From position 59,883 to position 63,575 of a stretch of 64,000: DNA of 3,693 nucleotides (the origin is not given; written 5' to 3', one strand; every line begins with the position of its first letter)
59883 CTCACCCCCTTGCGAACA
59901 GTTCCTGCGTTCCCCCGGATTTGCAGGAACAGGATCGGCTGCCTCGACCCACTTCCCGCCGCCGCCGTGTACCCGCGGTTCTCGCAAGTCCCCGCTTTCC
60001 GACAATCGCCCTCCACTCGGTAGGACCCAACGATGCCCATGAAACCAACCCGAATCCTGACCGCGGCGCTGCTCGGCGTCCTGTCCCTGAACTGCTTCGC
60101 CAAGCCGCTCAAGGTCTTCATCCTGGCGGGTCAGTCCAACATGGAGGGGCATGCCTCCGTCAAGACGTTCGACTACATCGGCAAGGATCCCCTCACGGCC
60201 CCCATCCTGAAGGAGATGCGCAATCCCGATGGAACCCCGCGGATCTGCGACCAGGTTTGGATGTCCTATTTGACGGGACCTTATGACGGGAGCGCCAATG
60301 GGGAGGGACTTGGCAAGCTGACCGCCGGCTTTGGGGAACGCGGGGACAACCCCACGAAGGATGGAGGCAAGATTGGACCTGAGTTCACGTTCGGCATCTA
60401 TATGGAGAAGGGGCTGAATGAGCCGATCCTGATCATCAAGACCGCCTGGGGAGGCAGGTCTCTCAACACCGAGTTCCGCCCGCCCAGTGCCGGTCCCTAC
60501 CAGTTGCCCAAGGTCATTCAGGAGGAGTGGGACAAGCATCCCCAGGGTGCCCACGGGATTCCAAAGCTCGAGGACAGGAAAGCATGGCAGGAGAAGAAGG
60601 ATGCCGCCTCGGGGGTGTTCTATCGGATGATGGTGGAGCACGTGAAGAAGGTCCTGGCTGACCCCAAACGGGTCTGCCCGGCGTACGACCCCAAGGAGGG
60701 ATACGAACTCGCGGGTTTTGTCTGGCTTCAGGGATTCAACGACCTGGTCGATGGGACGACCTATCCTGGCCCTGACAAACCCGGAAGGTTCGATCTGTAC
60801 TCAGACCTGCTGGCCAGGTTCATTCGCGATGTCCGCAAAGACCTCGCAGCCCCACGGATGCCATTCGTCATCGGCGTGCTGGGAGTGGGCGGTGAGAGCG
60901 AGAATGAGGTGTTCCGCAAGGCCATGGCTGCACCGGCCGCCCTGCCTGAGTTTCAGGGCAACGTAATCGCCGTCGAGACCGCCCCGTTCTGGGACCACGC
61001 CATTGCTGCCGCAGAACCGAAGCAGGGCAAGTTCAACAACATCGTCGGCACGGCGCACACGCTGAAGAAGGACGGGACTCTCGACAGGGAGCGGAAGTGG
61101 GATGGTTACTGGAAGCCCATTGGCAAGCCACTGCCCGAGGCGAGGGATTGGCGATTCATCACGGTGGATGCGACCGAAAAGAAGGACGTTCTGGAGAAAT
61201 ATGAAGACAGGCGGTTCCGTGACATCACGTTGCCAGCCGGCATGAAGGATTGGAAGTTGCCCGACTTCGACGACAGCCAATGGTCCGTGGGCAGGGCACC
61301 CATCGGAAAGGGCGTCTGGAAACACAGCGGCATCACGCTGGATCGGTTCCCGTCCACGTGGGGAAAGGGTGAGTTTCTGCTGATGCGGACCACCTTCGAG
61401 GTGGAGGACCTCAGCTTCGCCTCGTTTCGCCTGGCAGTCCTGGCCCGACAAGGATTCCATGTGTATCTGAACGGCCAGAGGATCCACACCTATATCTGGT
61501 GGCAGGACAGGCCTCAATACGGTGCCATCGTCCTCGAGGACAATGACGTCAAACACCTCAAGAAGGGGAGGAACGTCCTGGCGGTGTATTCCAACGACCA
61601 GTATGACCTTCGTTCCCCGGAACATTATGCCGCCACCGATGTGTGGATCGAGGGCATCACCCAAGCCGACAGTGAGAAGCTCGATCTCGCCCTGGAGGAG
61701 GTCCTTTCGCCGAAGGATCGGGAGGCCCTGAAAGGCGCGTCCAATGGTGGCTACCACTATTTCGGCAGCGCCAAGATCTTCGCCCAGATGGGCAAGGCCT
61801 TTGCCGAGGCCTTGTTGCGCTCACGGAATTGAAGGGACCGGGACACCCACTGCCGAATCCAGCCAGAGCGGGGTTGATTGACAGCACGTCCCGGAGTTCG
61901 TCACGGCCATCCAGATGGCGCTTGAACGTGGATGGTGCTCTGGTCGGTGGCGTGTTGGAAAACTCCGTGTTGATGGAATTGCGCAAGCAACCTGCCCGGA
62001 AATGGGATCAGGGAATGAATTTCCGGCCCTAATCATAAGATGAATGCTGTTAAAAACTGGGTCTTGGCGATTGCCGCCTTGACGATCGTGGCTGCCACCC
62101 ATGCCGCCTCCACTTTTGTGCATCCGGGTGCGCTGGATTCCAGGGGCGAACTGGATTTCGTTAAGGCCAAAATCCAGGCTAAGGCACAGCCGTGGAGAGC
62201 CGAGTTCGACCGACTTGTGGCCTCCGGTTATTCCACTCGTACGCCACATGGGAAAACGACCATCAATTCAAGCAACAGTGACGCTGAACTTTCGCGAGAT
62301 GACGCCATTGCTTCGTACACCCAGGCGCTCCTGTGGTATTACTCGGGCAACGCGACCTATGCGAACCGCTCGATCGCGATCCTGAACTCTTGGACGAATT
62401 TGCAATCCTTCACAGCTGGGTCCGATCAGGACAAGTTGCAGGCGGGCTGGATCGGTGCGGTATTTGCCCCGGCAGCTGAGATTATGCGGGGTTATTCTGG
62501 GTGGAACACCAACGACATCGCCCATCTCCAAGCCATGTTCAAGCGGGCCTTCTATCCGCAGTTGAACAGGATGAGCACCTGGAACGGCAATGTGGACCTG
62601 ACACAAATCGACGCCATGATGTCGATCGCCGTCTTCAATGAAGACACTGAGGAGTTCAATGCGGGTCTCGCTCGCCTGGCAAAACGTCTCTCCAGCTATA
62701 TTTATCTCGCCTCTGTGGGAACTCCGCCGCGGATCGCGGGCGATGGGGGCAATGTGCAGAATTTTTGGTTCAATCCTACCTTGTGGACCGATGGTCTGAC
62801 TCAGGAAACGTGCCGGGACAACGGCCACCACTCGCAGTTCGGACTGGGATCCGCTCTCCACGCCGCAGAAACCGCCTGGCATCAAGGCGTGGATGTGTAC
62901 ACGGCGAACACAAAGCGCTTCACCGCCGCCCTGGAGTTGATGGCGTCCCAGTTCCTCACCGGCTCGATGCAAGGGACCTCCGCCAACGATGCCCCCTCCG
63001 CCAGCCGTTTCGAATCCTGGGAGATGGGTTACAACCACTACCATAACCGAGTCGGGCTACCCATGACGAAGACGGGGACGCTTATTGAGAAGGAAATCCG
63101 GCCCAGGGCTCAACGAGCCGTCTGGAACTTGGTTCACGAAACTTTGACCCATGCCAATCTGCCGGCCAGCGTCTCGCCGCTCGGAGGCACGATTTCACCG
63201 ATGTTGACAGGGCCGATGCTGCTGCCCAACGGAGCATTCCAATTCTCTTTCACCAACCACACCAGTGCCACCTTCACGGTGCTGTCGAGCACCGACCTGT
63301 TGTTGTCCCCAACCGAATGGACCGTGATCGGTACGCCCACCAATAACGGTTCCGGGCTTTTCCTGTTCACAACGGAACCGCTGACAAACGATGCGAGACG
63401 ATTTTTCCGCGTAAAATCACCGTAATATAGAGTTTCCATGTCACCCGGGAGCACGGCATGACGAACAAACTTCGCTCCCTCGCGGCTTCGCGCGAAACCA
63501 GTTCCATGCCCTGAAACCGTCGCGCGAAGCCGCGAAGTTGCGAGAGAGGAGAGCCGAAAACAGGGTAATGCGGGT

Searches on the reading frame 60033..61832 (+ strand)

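Call 10: search_protein_families(library=pfam, proteins=[window:60033-61832:+], max_evalue=0.001)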
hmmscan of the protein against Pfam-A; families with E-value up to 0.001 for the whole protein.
window:60033-61832:+ (599 aa): 1 family
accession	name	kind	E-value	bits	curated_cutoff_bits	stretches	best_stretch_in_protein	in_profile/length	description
PF03629.24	SASA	-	6.4e-17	62.3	24.8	2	184-301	97-185/226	Carbohydrate esterase, sialic acid-specific acetylesterase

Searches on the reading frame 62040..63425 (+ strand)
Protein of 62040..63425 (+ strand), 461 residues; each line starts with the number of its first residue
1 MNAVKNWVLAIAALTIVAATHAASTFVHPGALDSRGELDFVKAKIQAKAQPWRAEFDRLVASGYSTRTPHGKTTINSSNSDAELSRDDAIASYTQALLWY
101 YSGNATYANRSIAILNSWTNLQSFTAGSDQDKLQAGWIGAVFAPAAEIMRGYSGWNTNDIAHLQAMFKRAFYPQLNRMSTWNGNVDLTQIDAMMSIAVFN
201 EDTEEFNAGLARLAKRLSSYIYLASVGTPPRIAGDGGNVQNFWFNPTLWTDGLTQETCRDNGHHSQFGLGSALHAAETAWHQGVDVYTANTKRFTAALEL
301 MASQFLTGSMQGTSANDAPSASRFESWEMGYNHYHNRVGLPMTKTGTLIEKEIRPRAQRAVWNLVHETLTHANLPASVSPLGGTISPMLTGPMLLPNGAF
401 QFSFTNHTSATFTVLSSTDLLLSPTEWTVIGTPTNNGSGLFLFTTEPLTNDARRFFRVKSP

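Call 64: search_protein_families(library=pfam, proteins=[window:62040-63425:+], max_evalue=0.00001)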
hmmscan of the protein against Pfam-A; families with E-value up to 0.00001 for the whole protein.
window:62040-63425:+ (461 aa): 1 family
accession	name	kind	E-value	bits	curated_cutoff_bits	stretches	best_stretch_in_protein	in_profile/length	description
PF05426.18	Alginate_lyase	-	1.3e-12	48.2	22.2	1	62-304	31-268/275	Alginate lyase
